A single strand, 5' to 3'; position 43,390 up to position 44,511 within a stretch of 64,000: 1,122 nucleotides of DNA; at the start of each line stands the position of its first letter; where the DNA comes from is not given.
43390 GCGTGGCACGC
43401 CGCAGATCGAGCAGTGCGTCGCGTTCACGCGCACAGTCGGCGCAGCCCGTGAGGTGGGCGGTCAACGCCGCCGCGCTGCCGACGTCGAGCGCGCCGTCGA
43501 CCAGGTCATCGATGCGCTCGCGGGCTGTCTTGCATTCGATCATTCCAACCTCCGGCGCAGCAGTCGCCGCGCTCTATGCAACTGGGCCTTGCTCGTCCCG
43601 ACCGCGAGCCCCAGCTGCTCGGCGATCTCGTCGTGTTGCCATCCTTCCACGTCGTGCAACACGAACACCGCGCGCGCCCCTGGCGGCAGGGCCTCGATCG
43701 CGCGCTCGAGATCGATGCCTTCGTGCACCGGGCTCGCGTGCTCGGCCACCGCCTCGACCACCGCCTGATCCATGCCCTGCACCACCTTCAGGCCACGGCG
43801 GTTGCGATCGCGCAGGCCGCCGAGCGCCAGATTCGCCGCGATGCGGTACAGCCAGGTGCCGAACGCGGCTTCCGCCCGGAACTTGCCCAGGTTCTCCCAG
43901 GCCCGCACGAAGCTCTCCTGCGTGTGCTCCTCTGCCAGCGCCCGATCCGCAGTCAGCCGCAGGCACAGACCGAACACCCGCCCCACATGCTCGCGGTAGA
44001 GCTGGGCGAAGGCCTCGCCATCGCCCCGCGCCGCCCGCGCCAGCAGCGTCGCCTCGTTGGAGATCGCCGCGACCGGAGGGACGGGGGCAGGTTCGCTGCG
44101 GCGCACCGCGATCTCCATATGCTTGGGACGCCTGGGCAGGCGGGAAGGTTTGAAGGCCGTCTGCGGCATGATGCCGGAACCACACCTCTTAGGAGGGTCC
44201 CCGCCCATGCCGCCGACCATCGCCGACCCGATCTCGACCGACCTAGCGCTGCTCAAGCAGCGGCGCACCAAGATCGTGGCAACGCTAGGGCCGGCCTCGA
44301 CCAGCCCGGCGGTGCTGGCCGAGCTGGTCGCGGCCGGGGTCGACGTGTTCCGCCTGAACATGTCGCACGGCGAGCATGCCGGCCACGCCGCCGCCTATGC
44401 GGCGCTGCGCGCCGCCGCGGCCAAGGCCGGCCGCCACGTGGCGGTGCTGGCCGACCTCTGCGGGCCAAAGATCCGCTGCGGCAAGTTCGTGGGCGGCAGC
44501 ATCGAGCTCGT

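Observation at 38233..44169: ECF sigma / anti-sigma / DUF4097 module packed in one strand-cluster with a type Vd patatin autotransporter, a half-asparaginase and a secreted MBL hydrolase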

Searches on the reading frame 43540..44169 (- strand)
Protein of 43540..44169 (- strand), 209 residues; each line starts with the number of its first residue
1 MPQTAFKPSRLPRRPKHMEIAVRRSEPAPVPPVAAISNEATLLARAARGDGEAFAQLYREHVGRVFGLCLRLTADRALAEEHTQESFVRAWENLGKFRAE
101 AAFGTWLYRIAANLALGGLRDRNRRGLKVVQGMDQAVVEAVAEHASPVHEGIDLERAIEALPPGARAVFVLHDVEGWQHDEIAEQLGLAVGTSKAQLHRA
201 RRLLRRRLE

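Call 5: search_protein_families(library=ncbifam, proteins=[window:43540-44169:-], max_evalue=0.001)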
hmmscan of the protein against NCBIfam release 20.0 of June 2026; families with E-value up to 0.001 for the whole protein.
window:43540-44169:- (209 aa): 86 families (the best 25 are shown)
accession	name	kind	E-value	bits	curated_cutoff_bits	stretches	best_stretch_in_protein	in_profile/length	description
NF008888.0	PRK11922.1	equivalog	9.6e-36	123.5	204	1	35-209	13-197/231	RNA polymerase sigma factor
NF009171.0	PRK12518.1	equivalog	8.6e-34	117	208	1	37-208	12-184/191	RNA polymerase sigma factor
NF007216.0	PRK09638.1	equivalog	9.9e-32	110.1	194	1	37-208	3-174/180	RNA polymerase sigma factor SigY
NF007225.0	PRK09643.1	equivalog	6.7e-29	101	190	1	39-208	14-182/204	RNA polymerase sigma factor SigM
NF007229.0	PRK09647.1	equivalog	1.2e-28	100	265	1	36-208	28-202/220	RNA polymerase sigma factor SigE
NF004113.0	PRK05602.1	equivalog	2.3e-28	99.3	208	1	32-209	25-202/211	RNA polymerase sigma factor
NF007223.0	PRK09641.1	equivalog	3.4e-28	98.8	209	1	43-209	9-185/187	RNA polymerase sigma factor SigW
NF009166.1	PRK12513.1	equivalog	5.6e-28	98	206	1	38-208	8-186/193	RNA polymerase sigma factor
NF006089.0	PRK08241.1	subfamily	5.7e-28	98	240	2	37-137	7-107/343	RNA polymerase subunit sigma-70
TIGR02948.1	SigW_bacill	equivalog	1.3e-26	93.8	243.1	1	46-208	12-184/187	RNA polymerase sigma factor SigW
NF007227.0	PRK09645.1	subfamily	1.5e-26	93.4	202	1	47-209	8-171/177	sigma-70 family RNA polymerase sigma factor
TIGR02983.1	SigE-fam_strep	subfamily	3.2e-25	88.9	141.55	1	50-208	4-158/162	SigE family RNA polymerase sigma factor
TIGR02939.1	RpoE_Sigma70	equivalog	4.5e-25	88.8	236.15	1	40-208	8-186/190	RNA polymerase sigma factor RpoE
TIGR02937.1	sigma70-ECF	superfamily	9.3e-25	87.2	42.9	1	52-208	1-165/165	sigma-70 family RNA polymerase sigma factor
TIGR02985.1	Sig70_bacteroi1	subfamily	4.4e-24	85.5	126.4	1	52-208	1-162/162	RNA polymerase sigma-70 factor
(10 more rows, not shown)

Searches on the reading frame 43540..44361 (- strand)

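Call 4: search_protein_families(library=pfam, proteins=[window:43540-44361:-], max_evalue=0.01)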
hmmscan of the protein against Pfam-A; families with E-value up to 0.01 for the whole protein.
window:43540-44361:- (273 aa): 4 families
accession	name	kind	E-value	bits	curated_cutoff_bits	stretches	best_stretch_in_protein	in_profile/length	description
PF08281.18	Sigma70_r4_2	-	1.6e-18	66.5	25.7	1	218-268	4-54/54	Sigma-70, region 4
PF04542.20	Sigma70_r2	-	2.3e-16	59.8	24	1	121-189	1-71/71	Sigma-70 region 2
PF04545.22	Sigma70_r4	-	5.3e-07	29.5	24.1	1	221-269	1-49/50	Sigma-70, region 4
PF07638.17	Sigma70_ECF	-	0.00072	19.9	21.1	1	171-272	75-183/185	ECF sigma factor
